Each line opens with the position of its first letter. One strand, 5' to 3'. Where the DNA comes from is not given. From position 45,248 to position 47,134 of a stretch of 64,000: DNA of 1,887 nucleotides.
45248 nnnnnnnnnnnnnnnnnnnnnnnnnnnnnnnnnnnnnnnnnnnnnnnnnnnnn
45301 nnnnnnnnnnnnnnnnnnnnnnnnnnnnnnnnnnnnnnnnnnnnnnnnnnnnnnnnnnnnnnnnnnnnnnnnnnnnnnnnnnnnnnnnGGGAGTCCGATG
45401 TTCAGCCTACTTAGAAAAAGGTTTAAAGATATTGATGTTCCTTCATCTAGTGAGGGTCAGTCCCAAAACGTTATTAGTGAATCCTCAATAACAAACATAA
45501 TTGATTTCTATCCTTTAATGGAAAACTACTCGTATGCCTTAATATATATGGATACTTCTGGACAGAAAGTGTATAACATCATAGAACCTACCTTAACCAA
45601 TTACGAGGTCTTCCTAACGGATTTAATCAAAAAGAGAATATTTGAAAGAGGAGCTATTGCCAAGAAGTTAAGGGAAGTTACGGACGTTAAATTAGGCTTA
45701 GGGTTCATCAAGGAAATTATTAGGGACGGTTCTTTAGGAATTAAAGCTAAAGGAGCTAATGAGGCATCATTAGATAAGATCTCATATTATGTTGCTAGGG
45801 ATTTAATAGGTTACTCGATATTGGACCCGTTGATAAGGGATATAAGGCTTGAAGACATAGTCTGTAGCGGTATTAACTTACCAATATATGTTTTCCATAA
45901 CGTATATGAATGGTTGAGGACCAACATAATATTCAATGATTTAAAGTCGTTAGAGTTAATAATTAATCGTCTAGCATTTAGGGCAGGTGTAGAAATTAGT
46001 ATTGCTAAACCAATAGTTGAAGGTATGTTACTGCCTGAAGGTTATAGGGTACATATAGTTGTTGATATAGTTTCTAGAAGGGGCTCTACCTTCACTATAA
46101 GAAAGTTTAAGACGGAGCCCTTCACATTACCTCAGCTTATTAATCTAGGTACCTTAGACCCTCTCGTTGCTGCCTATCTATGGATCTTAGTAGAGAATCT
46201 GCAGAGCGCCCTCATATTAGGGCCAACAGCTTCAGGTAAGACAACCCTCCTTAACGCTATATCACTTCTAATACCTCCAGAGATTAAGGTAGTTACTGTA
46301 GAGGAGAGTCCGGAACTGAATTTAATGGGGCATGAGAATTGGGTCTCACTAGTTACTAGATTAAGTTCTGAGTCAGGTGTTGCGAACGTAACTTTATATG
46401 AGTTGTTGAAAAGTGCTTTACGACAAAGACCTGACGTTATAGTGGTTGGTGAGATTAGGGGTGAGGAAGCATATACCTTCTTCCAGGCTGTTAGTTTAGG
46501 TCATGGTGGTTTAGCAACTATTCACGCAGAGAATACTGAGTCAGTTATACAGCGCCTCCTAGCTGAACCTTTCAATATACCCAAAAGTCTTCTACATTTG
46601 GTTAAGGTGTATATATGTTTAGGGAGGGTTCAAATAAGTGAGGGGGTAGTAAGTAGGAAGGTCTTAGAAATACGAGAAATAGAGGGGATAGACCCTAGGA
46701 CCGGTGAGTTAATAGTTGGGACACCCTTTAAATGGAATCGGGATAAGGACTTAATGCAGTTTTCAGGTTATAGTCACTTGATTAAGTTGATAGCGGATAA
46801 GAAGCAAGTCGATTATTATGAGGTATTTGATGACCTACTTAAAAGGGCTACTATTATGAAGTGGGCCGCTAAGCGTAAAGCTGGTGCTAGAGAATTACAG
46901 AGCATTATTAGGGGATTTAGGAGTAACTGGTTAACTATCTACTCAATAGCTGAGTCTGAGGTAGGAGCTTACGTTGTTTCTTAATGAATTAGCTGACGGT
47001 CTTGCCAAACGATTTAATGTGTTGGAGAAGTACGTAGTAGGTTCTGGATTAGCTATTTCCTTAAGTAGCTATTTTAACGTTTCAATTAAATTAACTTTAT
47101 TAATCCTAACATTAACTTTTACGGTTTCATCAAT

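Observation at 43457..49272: Type IV pilus-like locus of unusual composition bracketed by two intron-containing tRNA genes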

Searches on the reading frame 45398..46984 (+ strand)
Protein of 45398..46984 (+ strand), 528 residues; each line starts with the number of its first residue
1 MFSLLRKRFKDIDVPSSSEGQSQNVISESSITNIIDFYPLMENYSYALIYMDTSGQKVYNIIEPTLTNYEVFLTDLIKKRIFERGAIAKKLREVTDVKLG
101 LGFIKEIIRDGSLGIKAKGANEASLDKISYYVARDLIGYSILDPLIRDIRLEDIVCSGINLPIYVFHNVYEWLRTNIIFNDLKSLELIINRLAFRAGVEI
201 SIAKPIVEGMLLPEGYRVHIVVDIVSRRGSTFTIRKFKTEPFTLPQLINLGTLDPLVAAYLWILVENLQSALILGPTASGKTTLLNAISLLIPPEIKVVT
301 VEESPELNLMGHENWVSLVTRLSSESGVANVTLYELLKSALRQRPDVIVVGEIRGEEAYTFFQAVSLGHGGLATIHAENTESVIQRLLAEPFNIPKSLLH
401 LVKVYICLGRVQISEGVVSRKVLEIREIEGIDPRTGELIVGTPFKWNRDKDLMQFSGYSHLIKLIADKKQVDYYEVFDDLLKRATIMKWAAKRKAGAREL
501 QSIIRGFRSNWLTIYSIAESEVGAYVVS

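Call 4: search_protein_families(library=pfam, proteins=[window:45398-46984:+], max_evalue=0.1)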
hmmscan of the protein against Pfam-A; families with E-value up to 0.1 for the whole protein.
window:45398-46984:+ (528 aa): 4 families
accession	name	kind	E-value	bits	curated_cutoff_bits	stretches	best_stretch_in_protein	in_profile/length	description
PF00437.27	T2SSE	-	1.9e-34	119.3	24.9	1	213-398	78-269/370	Type II/IV secretion system protein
PF13555.12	AAA_29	-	0.00019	21.6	27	1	270-295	24-49/61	P-loop containing region of AAA domain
PF13476.12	AAA_23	-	0.0016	19.5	27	1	271-290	22-41/201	AAA domain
PF00005.33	ABC_tran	-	0.013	16.6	25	1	270-301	13-44/137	ABC transporter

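Call 5: search_protein_families(library=ncbifam, proteins=[window:45398-46984:+], max_evalue=0.1)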
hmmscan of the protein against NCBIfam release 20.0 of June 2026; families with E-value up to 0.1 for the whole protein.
window:45398-46984:+ (528 aa): 29 families (the best 25 are shown)
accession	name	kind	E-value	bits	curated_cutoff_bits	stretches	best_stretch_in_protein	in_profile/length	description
NF058587.1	archaellum_moto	equivalog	2.2e-107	360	550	1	25-505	23-515/527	archaellum flagellar ATPase motor FlaI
NF053672.1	bindosome_BasE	exception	8.7e-61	206.2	1000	1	30-430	36-432/512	bindosome assembly system ATPase subunit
TIGR03819.1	heli_sec_ATPase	hypoth_equivalog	1.4e-51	175.7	373.15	1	123-389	36-299/340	TadA family conjugal transfer-associated ATPase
TIGR02788.1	VirB11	equivalog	2.6e-38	131.8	249.95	2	260-388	136-263/308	P-type DNA transfer ATPase VirB11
TIGR02782.1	TrbB_P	equivalog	4.2e-32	111.6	304.55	1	185-433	54-298/303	P-type conjugative transfer ATPase TrbB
NF010469.0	PRK13894.1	subfamily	1.7e-29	103.2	508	1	186-431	68-310/320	conjugal transfer ATPase TrbB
NF010475.0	PRK13900.1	equivalog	2.4e-28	99.2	389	1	264-387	156-279/333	type IV secretion system ATPase VirB11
NF010407.0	PRK13833.1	subfamily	1.8e-23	83.5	499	1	184-428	61-300/323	conjugal transfer protein TrbB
NF010425.0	PRK13851.1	equivalog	4.4e-19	68.6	461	1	259-387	153-280/344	type IV secretion system protein VirB11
NF041000.1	ATPase_ComGA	equivalog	1e-17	64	300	1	272-389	132-244/267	competence type IV pilus ATPase ComGA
TIGR02533.1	type_II_gspE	equivalog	8.4e-17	61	630.25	1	245-400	220-372/486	type II secretion system ATPase GspE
TIGR02538.1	type_IV_pilB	equivalog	1.6e-16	60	675.65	1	271-398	319-443/564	type IV-A pilus assembly ATPase PilB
TIGR01420.1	pilT_fam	subfamily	6.3e-15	55.2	319.1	1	271-388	125-240/343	PilT/PilU family type 4a pilus ATPase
NF007755.0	PRK10436.1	equivalog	5.7e-14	51.6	617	1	233-388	185-333/465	type II secretion system protein GspE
TIGR02525.1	plasmid_TraJ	equivalog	3.2e-12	46.1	368.3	1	243-389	128-271/372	plasmid transfer ATPase TraJ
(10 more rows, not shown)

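Call 7: find_homologous_proteins(query=window:45398-46984:+, max_evalue=1e-20)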
Query window:45398-46984:+ (528 aa): 3227 proteins with E <= 1e-20 among 8000 candidates; the best 120 are listed.
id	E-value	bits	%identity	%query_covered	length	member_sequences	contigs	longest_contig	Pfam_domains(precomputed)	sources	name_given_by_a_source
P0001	0.0e+0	1149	99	100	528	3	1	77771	PF00437.27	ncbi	ncbi:MAG: type II/IV secretion system ATPase subunit [Sulfolobales archaeon]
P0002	3.7e-279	945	78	100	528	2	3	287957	PF00437.27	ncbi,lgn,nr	ncbi:MAG: type II/IV secretion system ATPase subunit [Sulfolobales archaeon]|nr:type II/IV secretion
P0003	1.3e-268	910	74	100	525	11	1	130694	PF00437.27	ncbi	ncbi:MAG: type II/IV secretion system ATPase subunit [Sulfolobales archaeon]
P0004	2.1e-256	870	72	100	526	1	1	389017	PF00437.27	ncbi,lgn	-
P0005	1.9e-249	847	70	100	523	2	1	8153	PF00437.27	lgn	-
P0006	2.3e-225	768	63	99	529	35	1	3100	PF00437.27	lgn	-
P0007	1.7e-209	715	58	100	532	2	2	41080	PF00437.27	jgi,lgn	-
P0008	2.1e-206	705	63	94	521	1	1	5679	PF00437.27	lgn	-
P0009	2.1e-202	692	61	94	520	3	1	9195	PF00437.27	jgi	-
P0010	7.1e-202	690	59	99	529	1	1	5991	PF00437.27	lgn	-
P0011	2.2e-144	501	48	93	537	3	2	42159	PF00437.27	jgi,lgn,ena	-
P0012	4.5e-144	500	68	61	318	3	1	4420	PF00437.27,PF13555.13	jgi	jgi:flagellar protein FlaI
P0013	4.1e-143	496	46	97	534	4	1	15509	PF00437.27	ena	-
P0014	1.9e-139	484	47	90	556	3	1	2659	PF00437.27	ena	-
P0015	2.1e-138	481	46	93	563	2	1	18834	PF00437.27,PF23990.2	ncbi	-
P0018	2.1e-137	478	47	92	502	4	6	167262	PF00437.27,PF27713.1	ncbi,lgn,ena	-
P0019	4.0e-137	477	45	98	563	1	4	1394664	PF00437.27,PF23990.2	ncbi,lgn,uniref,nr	ncbi:typeII/typeIV secretory system protein ATPase [Ignicoccus islandicus DSM 13165]|uniref:TypeII/t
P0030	1.7e-132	461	50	78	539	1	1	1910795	PF00437.27,PF13555.13,PF13401.13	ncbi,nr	ncbi:type II/IV secretion system ATPase subunit [Desulfurococcaceae archaeon MEX13E-LK6-19]|nr:type 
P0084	7.2e-122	426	43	95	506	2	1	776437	PF00437.27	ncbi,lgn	ncbi:MAG: type II/IV secretion system ATPase subunit [Candidatus Nezhaarchaeales archaeon]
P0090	3.1e-121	424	43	87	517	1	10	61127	PF00437.27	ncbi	ncbi:MAG: type II/IV secretion system ATPase subunit [Ignisphaera sp.]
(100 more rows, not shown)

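Call 8: find_related_loci(query=window:45398-46984:+, collection=genome_contigs, flank=8000)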
Query window:45398-46984:+ (528 aa) in genome_contigs; peptide patterns used: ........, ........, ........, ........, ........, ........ (x = any residue, [..] = any of these).
53 stretches matched a pattern; 22 encode a relative of the query (tblastn E <= 1e-3); 22 distinct loci.
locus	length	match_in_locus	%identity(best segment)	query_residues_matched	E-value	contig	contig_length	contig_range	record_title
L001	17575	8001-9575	75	1-528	0e+0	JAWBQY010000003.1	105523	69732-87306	MAG: Sulfolobales archaeon isolate JZ-1_201705_bins_57 JZ-1_201705_bins_57_scaffold_3, whole genome shotgun sequence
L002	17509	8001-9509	74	23-527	0e+0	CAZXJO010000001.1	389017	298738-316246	MAG TPA_asm: uncultured Desulfurococcaceae archaeon isolate binchicken_co1_57 genome assembly, contig: NODE_9_length_389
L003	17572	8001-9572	70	2-527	0e+0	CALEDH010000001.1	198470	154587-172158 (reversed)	MAG: uncultured Sulfolobales archaeon isolate S1_Bin_MAXBIN__086_1 genome assembly, contig: c_000000351005, whole genome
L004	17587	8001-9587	63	1-528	0e+0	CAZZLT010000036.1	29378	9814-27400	MAG TPA_asm: uncultured Desulfurococcaceae archaeon isolate binchicken_co25_114 genome assembly, contig: k141_151122, wh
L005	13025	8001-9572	64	1-525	0e+0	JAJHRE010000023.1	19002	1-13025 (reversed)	MAG: Desulfurococcaceae archaeon isolate Bin S28 scaffold_563_c1, whole genome shotgun sequence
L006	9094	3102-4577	61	29-523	0e+0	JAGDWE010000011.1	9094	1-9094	MAG: Desulfurococcales archaeon isolate KUA_Bin17 NODE_1519_length_9094_cov_13.545304, whole genome shotgun sequence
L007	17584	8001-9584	78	1-528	0e+0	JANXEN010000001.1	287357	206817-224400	MAG: Sulfolobales archaeon isolate SKYB66 NODE_1_length_287357_cov_10.164018, whole genome shotgun sequence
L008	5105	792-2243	47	33-520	2e-143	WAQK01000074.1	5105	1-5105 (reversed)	MAG: Pyrodictiaceae archaeon isolate S146_92_esom k151_539033, whole genome shotgun sequence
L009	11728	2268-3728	47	33-523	1e-137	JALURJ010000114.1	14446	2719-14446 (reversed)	MAG: Desulfurococcales archaeon isolate S146_metabat2_scaf2bin.046 S146_NODE_1850_length_14446_cov_2.903485, whole genom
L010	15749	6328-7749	49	36-515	2e-137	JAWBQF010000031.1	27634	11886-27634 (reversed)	MAG: Candidatus Methanomethylicia archaeon isolate JZ-1_201705_bins_15 JZ-1_201705_bins_15_scaffold_31, whole genome sho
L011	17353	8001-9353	47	33-489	7e-128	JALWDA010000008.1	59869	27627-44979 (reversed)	MAG: Desulfurococcales archaeon isolate T11_maxbin2_scaf2bin.227 T11_NODE_113_length_59869_cov_2.539051, whole genome sh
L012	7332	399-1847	45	33-520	5e-128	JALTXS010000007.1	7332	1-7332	MAG: Desulfurococcales archaeon isolate S141_metabat1_scaf2bin.117 S141_NODE_11007_length_7332_cov_8.760861, whole genom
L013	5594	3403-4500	52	156-522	2e-124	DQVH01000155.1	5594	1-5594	MAG TPA_asm: Desulfurococcales archaeon isolate SZUA-1508 k95_61471, whole genome shotgun sequence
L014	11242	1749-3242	43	34-523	2e-122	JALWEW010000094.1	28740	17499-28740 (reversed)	MAG: Acidilobaceae archaeon isolate T11_metabat1_scaf2bin.118 T11_NODE_456_length_28740_cov_2.275958, whole genome shotg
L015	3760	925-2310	45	43-510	8e-124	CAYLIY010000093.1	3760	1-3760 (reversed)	MAG TPA_asm: uncultured Nitrososphaeria archaeon isolate binchicken_co184_20 genome assembly, contig: NODE_54072_length_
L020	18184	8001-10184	55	156-384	6e-44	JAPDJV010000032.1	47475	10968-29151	MAG: Thermoproteota archaeon isolate S9B2_HD70 c_000000000264, whole genome shotgun sequence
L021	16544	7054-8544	48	35-527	2e-149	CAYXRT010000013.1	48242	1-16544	MAG TPA_asm: uncultured Desulfurococcales archaeon isolate SRP141552_co1_52 genome assembly, contig: NODE_236_length_482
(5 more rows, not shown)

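Call 35: search_protein_families(library=pfam, proteins=[L008:27-683:+, L009:1492-2169:+, L020:6407-7045:+, L010:9894-10556:-, L009:5491-6450:-, L014:5094-6356:-, L021:10322-11365:-, L011:6053-7426:+, L021:11396-12757:-, L021:12768-13913:-], max_evalue=0.1)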
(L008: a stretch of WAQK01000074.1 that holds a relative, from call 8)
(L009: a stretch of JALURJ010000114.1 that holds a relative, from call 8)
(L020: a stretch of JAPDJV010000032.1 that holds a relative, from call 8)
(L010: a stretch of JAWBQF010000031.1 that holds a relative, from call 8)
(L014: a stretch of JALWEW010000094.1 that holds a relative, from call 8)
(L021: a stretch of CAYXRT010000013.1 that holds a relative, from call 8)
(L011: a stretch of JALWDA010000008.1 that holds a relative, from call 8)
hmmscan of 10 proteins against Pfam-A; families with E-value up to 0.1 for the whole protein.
L008:27-683:+ (218 aa): 0 families

L009:1492-2169:+ (225 aa): 1 family
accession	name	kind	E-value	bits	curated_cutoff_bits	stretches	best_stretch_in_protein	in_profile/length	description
PF24875.1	DUF7736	-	0.019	15.6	25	1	136-156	17-38/59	Domain of unknown function (DUF7736)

L020:6407-7045:+ (212 aa): 1 family
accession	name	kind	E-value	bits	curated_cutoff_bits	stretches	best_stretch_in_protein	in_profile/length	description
PF06745.19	ATPase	-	0.0057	16.5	26.6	1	37-97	34-95/231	KaiC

L010:9894-10556:- (220 aa): 1 family
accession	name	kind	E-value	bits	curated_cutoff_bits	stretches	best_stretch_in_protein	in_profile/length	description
PF06745.19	ATPase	-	1.5e-14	54.4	26.6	2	16-98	15-98/231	KaiC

L009:5491-6450:- (319 aa): 9 families
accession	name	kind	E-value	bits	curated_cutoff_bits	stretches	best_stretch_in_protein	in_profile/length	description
PF18551.6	TackOD1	-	3.8e-22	79.2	32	1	44-190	34-188/188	Thaumarchaeal output domain 1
PF23455.1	DUF7129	-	1.6e-05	25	30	1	149-173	11-35/45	Domain of unknown function (DUF7129)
PF12760.12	Zn_ribbon_IS1595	-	0.0025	18.2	25.4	0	70-99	9-43/46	Transposase zinc-ribbon domain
PF00569.23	ZZ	-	0.0034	17.6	21.4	1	80-104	5-30/45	Zinc finger, ZZ type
PF12773.13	DZR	-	0.015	15.9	27.3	0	82-133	1-45/45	Double zinc ribbon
PF08271.17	Zn_Ribbon_TF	-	0.017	15.1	29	0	115-134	6-27/43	TFIIB zinc-binding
PF07754.17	HVO_2753_ZBP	-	0.028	14.6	33.2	0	124-156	14-46/46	Small zinc finger protein HVO_2753-like, Zn-binding pocket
PF18912.6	DZR_2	-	0.046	14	27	0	81-101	9-29/56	Double zinc ribbon domain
PF04438.22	zf-HIT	-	0.073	13.3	24.7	0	125-135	12-22/30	HIT zinc finger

L014:5094-6356:- (420 aa): 19 families
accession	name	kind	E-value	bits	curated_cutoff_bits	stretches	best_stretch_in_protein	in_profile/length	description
PF18551.6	TackOD1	-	5.9e-30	104.7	32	1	90-218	51-177/188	Thaumarchaeal output domain 1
PF12773.13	DZR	-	2.9e-06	27.8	27.3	2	167-211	14-45/45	Double zinc ribbon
PF13597.11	NRDD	-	2e-05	23.9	26.2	1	87-159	483-550/562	Anaerobic ribonucleoside-triphosphate reductase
PF13240.11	Zn_Ribbon_1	-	0.00015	21.8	25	1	115-134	2-21/23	zinc-ribbon domain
PF13248.11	Zn_ribbon_3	-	0.0014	18.4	27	0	167-177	4-14/26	zinc-ribbon domain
PF08274.17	Zn_Ribbon_YjdM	-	0.003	18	30.8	0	185-195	16-26/30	PhnA Zinc-Ribbon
PF12172.15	zf-ChsH2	-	0.0094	16.2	23.2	1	112-137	11-36/37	ChsH2, rubredoxin-like zinc ribbon domain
PF07191.17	Zn_ribbon_6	-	0.0097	16.3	25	0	167-214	2-39/67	Double zinc ribbon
PF18912.6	DZR_2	-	0.0099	16.1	27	0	109-136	18-46/56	Double zinc ribbon domain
PF08271.17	Zn_Ribbon_TF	-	0.011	15.7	29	0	113-134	1-27/43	TFIIB zinc-binding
PF18439.7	zf_UBZ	-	0.012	15.6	25.6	0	166-177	3-14/32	Ubiquitin-Binding Zinc Finger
PF07475.17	Hpr_kinase_C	-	0.014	15.4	33.3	1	346-417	37-105/171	HPr Serine kinase C-terminal domain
PF06827.20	zf-FPG_IleRS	-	0.018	15.3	21.3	1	165-180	1-16/30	Zinc finger found in FPG and IleRS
PF09723.15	Zn_ribbon_8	-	0.023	15.1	34.4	0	113-122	27-36/41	Zinc ribbon domain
PF23455.1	DUF7129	-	0.038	14.2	30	0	185-213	8-36/45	Domain of unknown function (DUF7129)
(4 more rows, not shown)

L021:10322-11365:- (347 aa): 12 families
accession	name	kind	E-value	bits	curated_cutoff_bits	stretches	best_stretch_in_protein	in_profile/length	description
PF18551.6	TackOD1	-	2.3e-32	112.5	32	1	71-212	49-188/188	Thaumarchaeal output domain 1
PF13248.11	Zn_ribbon_3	-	2.1e-05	24.3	27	0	149-156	3-10/26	zinc-ribbon domain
PF12773.13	DZR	-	2.7e-05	24.7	27.3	1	148-194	12-45/45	Double zinc ribbon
PF07191.17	Zn_ribbon_6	-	0.00043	20.7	25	1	150-199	2-41/67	Double zinc ribbon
PF01155.25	HypA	-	0.00053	20.4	28.9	0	169-200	68-99/112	Hydrogenase/urease nickel incorporation, metallochaperone, hypA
PF06170.17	DUF983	-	0.001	19.8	22.6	0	186-210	7-31/85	Protein of unknown function (DUF983)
PF09723.15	Zn_ribbon_8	-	0.0018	18.7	34.4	0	188-200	6-18/41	Zinc ribbon domain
PF23455.1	DUF7129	-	0.0074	16.5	30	1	171-196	11-36/45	Domain of unknown function (DUF7129)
PF13240.11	Zn_Ribbon_1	-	0.013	15.7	25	0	151-160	2-11/23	zinc-ribbon domain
PF25206.1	DUF7836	-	0.021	15.1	26.7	1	151-180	10-39/59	Domain of unknown function (DUF7836)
PF18912.6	DZR_2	-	0.049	13.9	27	0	173-200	9-34/56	Double zinc ribbon domain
PF24460.1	DUF7575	-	0.089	12.6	28.5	1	151-165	6-19/28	Domain of unknown function (DUF7575)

L011:6053-7426:+ (457 aa): 2 families
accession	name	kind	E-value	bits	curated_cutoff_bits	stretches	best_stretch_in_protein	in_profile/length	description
PF13660.11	DUF4147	-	5.9e-70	235.8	23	1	14-258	4-234/234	Domain of unknown function (DUF4147)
PF05161.18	MOFRL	-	4.9e-28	97.9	28.3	1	341-446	1-105/106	MOFRL family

L021:11396-12757:- (453 aa): 6 families
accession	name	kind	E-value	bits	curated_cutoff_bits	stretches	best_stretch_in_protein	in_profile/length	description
PF13768.12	VWA_3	-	4.2e-08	33.8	27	1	288-415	4-130/155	von Willebrand factor type A domain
PF05762.20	VWA_CoxE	-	9.9e-07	28.8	26.4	1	286-415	58-181/222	VWA domain containing CoxE-like protein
PF13519.12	VWA_2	-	1.4e-06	29.4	27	1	288-394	2-107/107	von Willebrand factor type A domain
PF00092.34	VWA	-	4.2e-06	27.5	23.8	1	287-422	2-143/174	von Willebrand factor type A domain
PF20222.3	DUF6581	-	0.005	16.2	27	1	148-204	199-254/401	Family of unknown function (DUF6581)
PF25106.1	VWA_4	-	0.023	14.7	27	1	290-423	5-135/169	von Willebrand factor A domain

L021:12768-13913:- (381 aa): 15 families
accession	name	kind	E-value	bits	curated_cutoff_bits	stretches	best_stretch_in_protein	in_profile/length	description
PF20030.5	bpMoxR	-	7.4e-66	221.6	27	1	15-213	6-203/205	MoxR domain in the MoxR-vWA-beta-propeller ternary systems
PF07728.20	AAA_5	-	3.5e-30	105.3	22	1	42-169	1-139/139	AAA domain (dynein-related subfamily)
PF17868.7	AAA_lid_8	-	2.9e-11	43.4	22.8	1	237-293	16-72/72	AAA lid domain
PF07726.17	AAA_3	-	1.6e-06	28.5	27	1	42-156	1-113/131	ATPase family associated with various cellular activities (AAA)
PF00004.35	AAA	-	9e-06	26.6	21.2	1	43-133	1-95/131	ATPase family associated with various cellular activities (AAA)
PF13401.12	AAA_22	-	9.8e-05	23.1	27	1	40-130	5-108/130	AAA domain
PF13191.12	AAA_16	-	0.00019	22.4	32.6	1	23-102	2-85/167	AAA ATPase domain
PF01078.27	Mg_chelatase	-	0.001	19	20.3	1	28-65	10-47/207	Magnesium chelatase, subunit ChlI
PF00158.32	Sigma54_activat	-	0.0024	18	20.2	1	32-135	14-122/168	Sigma-54 interaction domain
PF07724.20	AAA_2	-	0.0028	18.1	27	1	44-144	7-114/166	AAA domain (Cdc48 subfamily)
PF25474.1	TPR_TmcB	-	0.016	15.6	27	1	183-250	46-109/125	TmcB, TPR repeats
PF00493.29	MCM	-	0.017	14.7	23.3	1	38-69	55-86/224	MCM P-loop domain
PF05496.18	RuvB_N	-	0.041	14.1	27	0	40-131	33-109/159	Holliday junction DNA helicase RuvB P-loop domain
PF12775.13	AAA_7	-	0.084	12.8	25.8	0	33-67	26-60/181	P-loop containing dynein motor region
PF17863.7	AAA_lid_2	-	0.093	12.9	22.7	0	252-272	22-42/74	AAA lid domain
